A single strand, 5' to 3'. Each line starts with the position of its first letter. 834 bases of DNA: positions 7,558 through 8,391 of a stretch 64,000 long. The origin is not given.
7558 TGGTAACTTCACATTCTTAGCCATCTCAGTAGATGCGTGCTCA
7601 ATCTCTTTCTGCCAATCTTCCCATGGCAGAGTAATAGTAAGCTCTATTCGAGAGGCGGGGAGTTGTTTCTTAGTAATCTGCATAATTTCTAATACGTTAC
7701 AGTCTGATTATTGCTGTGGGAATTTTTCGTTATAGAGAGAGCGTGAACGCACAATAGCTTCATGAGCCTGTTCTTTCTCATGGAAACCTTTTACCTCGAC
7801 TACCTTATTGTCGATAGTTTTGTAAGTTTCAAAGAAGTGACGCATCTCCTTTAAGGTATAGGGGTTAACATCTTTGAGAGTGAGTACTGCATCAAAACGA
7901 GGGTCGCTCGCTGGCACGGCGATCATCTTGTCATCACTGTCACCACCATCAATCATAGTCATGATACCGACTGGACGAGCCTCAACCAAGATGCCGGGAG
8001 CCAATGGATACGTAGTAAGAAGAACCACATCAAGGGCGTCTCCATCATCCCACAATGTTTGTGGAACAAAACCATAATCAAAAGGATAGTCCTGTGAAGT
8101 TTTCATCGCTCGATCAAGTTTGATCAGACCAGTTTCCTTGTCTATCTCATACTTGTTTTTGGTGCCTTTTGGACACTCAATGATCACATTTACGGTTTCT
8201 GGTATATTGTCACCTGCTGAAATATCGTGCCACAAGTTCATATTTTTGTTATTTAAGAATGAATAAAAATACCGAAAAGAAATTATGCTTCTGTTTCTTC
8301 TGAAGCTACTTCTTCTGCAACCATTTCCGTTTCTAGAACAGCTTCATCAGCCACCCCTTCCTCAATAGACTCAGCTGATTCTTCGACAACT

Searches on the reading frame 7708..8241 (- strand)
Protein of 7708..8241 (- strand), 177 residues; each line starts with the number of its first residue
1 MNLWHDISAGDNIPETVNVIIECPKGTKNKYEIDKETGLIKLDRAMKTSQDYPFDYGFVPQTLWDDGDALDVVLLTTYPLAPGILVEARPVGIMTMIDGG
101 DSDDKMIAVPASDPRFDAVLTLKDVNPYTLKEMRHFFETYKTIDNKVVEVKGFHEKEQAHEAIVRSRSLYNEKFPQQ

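Call 11: search_protein_families(library=pfam, proteins=[window:7708-8241:-], max_evalue=0.01)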
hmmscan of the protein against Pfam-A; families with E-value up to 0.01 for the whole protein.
window:7708-8241:- (177 aa): 1 family
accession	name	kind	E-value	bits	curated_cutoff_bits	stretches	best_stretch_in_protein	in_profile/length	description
PF00719.24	Pyrophosphatase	-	8.9e-54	181.9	23.5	1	19-170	1-152/153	Inorganic pyrophosphatase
